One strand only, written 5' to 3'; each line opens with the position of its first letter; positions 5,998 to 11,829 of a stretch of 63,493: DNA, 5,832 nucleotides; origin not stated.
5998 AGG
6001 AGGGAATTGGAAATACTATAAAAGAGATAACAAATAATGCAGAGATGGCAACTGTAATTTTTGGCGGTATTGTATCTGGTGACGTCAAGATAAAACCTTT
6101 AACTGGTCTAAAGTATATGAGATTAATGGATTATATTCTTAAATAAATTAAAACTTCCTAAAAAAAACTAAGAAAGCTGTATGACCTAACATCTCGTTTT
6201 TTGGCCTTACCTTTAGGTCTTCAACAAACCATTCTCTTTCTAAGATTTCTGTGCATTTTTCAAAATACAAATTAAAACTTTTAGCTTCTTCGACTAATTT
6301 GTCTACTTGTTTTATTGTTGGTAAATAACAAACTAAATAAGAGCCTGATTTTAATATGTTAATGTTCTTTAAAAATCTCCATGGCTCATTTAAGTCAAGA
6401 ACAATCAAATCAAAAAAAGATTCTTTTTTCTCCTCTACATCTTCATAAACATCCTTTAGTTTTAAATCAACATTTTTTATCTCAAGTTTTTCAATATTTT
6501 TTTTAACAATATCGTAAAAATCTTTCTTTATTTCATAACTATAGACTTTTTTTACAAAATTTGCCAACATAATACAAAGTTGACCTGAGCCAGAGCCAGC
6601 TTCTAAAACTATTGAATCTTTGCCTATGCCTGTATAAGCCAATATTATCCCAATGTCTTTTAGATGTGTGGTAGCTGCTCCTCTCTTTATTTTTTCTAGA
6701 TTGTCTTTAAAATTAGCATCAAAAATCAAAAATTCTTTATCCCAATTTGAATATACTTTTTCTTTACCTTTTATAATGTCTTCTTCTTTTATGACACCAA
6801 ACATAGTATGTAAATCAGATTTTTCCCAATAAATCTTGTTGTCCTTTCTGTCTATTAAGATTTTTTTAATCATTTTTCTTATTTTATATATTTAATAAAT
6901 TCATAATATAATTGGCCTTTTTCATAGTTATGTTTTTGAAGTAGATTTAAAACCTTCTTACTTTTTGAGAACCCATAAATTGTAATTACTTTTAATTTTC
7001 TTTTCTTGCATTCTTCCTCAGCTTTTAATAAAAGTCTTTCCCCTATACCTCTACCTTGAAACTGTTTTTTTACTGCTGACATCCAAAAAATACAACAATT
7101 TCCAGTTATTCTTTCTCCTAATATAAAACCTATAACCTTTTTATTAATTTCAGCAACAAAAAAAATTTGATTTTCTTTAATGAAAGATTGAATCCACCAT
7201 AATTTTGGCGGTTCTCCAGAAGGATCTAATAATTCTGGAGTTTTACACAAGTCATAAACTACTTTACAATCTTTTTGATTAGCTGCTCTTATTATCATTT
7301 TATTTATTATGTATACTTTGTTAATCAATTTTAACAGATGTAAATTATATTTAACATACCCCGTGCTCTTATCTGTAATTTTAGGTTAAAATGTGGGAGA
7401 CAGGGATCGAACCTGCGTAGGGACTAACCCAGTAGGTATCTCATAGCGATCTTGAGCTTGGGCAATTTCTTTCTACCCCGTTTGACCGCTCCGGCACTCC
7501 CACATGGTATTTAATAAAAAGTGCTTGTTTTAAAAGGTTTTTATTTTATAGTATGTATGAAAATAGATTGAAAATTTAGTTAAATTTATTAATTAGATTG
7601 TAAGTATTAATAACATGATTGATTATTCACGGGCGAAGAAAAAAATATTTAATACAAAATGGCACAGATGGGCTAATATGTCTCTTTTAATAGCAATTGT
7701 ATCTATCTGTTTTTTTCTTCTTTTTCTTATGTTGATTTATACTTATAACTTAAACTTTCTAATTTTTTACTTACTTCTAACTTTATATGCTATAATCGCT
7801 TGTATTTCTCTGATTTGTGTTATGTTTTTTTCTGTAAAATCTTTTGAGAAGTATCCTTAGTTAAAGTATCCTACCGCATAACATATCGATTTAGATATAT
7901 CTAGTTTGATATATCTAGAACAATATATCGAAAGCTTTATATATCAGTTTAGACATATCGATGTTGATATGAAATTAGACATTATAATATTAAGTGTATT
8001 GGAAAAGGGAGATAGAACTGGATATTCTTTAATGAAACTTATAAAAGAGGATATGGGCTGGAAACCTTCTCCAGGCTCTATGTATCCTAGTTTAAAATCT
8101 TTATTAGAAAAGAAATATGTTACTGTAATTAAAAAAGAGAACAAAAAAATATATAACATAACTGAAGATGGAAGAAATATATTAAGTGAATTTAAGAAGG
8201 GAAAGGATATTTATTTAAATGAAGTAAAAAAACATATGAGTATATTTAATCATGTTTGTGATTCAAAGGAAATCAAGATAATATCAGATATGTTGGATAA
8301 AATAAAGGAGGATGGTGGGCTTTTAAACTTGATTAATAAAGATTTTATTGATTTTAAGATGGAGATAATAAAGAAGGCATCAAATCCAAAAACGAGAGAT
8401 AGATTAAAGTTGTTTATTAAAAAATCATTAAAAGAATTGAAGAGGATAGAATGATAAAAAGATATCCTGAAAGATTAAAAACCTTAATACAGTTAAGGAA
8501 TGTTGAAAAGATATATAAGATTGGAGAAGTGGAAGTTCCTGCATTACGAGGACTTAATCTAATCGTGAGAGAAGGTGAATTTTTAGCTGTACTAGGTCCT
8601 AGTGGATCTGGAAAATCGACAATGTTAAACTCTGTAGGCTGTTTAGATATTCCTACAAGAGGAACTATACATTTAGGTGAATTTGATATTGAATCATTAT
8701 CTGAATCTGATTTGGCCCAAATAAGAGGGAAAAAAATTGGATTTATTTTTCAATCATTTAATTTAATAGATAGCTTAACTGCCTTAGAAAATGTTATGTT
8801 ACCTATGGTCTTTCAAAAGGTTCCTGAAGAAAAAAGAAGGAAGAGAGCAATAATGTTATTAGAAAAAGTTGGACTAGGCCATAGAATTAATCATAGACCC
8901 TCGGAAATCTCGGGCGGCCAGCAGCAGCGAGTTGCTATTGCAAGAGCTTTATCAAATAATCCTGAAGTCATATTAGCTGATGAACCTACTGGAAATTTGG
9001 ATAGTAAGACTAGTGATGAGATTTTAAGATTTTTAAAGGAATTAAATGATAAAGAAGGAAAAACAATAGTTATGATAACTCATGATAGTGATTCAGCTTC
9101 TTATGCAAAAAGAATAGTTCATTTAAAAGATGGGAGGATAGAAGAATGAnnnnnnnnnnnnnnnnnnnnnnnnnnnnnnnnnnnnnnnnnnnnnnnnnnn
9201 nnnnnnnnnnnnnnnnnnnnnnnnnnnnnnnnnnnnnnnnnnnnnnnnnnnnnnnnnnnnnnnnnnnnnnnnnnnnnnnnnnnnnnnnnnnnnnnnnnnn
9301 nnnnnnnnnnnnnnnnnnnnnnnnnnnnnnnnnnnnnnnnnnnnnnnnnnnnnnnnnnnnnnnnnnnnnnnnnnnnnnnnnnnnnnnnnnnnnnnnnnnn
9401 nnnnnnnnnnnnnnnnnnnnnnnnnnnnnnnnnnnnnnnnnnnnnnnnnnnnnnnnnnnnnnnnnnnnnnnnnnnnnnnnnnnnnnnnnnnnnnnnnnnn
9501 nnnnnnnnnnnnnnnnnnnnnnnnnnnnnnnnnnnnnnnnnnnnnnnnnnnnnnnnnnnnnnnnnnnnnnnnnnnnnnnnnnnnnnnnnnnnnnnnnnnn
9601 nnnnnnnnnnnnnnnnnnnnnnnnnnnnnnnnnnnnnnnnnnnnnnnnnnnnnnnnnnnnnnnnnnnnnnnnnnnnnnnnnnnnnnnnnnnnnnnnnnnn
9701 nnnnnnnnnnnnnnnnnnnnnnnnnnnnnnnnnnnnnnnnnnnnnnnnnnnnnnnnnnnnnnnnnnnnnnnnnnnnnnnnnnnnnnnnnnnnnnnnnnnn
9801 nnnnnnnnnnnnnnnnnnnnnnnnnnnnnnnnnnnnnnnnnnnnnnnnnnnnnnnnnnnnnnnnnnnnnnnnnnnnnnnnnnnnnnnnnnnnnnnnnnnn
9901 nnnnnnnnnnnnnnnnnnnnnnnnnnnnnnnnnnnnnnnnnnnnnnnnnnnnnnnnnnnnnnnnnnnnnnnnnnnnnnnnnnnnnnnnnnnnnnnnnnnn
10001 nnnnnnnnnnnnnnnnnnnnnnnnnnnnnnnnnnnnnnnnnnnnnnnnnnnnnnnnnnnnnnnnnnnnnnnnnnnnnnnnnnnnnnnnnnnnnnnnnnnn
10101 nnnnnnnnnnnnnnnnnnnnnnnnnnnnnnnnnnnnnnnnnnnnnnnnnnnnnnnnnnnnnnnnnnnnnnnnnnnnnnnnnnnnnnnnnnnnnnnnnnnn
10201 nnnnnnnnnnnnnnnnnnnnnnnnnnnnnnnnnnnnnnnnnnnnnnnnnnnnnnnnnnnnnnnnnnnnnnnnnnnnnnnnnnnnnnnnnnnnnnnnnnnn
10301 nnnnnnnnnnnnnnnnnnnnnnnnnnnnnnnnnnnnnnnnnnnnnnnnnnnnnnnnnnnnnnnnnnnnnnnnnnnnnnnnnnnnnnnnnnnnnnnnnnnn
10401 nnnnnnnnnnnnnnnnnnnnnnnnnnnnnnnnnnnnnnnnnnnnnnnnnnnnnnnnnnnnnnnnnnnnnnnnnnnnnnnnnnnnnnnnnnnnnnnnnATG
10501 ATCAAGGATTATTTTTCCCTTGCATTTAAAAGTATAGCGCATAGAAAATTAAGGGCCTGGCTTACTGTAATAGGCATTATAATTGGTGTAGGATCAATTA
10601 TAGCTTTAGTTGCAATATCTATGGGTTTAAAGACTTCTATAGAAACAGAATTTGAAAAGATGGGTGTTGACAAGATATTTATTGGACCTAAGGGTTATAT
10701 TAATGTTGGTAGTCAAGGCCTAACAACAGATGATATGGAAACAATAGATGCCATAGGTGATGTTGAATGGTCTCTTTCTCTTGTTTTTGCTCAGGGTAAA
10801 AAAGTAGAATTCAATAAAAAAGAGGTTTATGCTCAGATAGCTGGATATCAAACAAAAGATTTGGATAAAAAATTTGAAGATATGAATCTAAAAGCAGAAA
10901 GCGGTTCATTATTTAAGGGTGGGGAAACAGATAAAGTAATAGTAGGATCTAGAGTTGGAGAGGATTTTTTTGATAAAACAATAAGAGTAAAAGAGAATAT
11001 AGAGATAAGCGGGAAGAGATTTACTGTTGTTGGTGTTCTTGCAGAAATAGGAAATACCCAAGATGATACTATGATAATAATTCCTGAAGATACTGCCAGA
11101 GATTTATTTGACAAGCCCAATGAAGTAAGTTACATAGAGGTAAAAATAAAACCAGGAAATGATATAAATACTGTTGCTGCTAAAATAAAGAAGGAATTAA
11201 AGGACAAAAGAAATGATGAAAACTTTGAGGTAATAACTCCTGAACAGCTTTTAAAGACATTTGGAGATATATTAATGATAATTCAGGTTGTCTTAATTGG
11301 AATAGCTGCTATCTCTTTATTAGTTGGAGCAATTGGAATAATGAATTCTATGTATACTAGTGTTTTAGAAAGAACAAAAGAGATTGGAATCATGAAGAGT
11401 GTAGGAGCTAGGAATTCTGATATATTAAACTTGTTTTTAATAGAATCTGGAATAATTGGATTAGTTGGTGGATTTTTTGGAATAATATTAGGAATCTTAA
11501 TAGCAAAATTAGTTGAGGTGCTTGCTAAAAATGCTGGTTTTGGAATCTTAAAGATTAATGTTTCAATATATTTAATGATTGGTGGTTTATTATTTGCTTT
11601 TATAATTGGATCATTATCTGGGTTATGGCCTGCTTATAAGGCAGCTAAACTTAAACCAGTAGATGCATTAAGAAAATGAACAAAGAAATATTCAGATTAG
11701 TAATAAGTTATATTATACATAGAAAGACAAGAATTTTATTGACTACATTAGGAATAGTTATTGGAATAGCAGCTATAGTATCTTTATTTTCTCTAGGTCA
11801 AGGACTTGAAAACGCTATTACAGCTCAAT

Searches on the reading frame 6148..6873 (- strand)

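Call 57: search_protein_families(library=pfam, proteins=[window:6148-6873:-], max_evalue=0.0001)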
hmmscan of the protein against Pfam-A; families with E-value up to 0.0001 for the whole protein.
window:6148-6873:- (241 aa): 5 families
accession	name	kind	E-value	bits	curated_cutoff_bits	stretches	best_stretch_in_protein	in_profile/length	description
PF08704.16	GCD14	-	9.8e-15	55.3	26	1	72-220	27-182/247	tRNA methyltransferase complex GCD14 subunit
PF01135.25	PCMT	-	1.5e-08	35.1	20.3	1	52-191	40-181/210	Protein-L-isoaspartate(D-aspartate) O-methyltransferase (PCMT)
PF13847.12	Methyltransf_31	-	1.7e-08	34.7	27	1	85-198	3-126/145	Methyltransferase domain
PF00398.26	RrnaAD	-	2.2e-06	27.4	24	1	77-153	22-101/263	Ribosomal RNA adenine dimethylase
PF13649.12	Methyltransf_25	-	5.2e-06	27.5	27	1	89-159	1-70/97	Methyltransferase domain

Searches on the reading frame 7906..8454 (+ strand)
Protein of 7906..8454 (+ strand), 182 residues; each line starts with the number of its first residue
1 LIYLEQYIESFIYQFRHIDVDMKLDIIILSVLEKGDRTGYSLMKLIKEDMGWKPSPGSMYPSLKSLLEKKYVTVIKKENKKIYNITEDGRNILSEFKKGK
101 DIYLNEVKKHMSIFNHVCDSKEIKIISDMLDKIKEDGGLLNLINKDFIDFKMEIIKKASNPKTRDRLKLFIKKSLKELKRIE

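Call 57: search_protein_families(library=pfam, proteins=[window:7906-8454:+], max_evalue=0.0001)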
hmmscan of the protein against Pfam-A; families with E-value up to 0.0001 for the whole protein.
window:7906-8454:+ (182 aa): 2 families
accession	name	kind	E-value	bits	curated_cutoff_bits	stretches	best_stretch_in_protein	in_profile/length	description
PF03551.20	PadR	-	1.6e-14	54.1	27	1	28-94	1-74/75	Transcriptional regulator PadR-like family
PF14277.12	DUF4364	-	8e-05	22.9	26.9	0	62-98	39-75/162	Domain of unknown function (DUF4364)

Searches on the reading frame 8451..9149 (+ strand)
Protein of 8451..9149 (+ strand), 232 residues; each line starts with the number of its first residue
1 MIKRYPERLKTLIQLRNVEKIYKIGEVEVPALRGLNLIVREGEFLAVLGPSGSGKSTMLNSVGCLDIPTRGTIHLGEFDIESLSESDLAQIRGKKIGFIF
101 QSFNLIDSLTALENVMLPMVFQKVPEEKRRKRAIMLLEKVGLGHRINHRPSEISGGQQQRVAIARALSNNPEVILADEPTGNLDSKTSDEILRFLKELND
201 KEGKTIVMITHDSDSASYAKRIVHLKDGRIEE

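Call 51: search_protein_families(library=pfam, proteins=[window:8451-9149:+], max_evalue=0.0001)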
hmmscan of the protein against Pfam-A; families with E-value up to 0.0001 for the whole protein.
window:8451-9149:+ (232 aa): 3 families
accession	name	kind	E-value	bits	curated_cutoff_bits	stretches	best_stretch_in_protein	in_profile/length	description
PF00005.33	ABC_tran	-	7.7e-32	111.2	25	1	32-180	1-136/137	ABC transporter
PF13304.12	AAA_21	-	1.1e-05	26.1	27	0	96-212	165-299/304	AAA domain, putative AbiEii toxin, Type IV TA system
PF02463.25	SMC_N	-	2.7e-05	24.1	40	0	150-225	134-211/220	RecF/RecN/SMC N terminal domain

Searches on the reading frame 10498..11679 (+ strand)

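Call 51: search_protein_families(library=pfam, proteins=[window:10498-11679:+], max_evalue=0.0001)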
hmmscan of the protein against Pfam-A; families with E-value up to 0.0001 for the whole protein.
window:10498-11679:+ (393 aa): 2 families
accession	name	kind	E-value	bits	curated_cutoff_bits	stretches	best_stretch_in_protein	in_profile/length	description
PF12704.14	MacB_PCD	-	9.7e-26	91.8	27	1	21-232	2-206/207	MacB-like periplasmic core domain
PF02687.27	FtsX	-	3.1e-22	79.3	25.5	1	269-387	3-120/120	FtsX-like permease C-terminal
